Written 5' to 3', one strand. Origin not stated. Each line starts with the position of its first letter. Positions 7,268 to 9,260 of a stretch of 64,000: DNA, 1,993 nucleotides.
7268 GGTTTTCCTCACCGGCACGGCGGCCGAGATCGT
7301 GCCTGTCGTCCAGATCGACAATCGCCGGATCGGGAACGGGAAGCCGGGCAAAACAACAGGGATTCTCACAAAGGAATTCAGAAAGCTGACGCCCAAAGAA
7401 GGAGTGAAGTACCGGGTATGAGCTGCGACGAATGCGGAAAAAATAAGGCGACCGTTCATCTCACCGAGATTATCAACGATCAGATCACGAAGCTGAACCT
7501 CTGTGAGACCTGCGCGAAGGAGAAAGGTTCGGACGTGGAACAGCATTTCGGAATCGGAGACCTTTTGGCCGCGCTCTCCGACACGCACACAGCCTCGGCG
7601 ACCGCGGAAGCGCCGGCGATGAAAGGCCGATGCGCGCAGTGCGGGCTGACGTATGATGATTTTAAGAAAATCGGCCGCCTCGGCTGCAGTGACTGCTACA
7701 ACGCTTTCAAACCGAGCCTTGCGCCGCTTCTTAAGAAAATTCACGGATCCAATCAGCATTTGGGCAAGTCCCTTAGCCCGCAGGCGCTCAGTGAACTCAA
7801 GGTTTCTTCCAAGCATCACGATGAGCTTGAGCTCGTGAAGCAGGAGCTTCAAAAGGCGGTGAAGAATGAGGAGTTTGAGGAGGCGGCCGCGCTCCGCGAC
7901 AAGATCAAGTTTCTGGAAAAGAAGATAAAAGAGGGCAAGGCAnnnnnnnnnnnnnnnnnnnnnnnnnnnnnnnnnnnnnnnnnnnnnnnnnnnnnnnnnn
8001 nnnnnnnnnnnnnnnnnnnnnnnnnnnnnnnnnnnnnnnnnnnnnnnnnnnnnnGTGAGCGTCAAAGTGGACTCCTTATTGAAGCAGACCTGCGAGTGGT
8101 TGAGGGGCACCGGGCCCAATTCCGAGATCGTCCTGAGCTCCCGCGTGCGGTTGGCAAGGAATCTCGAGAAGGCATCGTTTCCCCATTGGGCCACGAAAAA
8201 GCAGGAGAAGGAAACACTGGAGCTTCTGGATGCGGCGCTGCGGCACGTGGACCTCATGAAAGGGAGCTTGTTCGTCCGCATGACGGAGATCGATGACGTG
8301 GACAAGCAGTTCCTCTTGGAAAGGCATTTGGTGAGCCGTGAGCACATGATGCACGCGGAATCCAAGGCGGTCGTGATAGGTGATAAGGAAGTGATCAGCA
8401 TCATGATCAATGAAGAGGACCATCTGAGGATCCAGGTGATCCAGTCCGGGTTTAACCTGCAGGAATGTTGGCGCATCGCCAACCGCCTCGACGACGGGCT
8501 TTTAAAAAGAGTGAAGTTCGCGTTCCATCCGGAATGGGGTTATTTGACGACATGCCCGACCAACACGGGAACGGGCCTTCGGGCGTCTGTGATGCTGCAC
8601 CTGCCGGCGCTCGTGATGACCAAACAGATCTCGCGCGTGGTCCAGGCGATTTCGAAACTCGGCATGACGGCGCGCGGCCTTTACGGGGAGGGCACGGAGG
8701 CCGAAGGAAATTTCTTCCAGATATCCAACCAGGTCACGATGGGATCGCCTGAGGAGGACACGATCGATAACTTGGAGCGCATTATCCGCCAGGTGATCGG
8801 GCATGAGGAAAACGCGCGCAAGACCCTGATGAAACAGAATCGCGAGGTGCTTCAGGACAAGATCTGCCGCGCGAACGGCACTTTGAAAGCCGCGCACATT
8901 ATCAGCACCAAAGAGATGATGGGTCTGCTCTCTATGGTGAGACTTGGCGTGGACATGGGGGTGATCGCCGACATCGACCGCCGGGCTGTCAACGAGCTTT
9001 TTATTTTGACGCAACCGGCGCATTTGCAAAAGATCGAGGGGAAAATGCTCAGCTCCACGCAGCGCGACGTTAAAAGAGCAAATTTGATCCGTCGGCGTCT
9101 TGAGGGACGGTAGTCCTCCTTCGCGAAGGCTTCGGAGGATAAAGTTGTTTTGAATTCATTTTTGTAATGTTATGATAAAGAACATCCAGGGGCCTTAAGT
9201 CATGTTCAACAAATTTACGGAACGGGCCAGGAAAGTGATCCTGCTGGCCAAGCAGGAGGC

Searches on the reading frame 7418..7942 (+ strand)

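Call 47: search_protein_families(library=pfam, proteins=[window:7418-7942:+], max_evalue=0.00001)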
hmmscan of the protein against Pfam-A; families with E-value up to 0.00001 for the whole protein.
window:7418-7942:+ (175 aa): 1 family
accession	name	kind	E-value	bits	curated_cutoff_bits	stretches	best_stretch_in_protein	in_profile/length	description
PF02151.25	UVR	-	5.4e-08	32.8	21.5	1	136-169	3-36/36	UvrB/uvrC motif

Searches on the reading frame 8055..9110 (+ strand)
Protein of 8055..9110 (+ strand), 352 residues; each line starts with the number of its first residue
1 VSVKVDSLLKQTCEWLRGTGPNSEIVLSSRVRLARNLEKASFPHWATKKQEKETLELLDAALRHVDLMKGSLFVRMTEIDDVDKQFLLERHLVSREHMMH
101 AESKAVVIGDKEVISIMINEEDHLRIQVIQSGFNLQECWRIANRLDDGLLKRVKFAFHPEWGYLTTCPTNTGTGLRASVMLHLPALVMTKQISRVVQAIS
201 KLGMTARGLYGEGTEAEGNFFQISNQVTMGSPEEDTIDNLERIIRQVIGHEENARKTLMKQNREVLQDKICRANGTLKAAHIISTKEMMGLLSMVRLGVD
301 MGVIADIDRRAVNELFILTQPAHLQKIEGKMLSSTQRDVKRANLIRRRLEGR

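Call 47: search_protein_families(library=pfam, proteins=[window:8055-9110:+], max_evalue=0.00001)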
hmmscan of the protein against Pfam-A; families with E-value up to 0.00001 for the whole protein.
window:8055-9110:+ (352 aa): 1 family
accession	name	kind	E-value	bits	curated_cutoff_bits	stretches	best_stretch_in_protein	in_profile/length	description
PF00217.24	ATP-gua_Ptrans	-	1.9e-68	230.3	22.4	1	68-253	16-202/203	ATP:guanido phosphotransferase, C-terminal catalytic domain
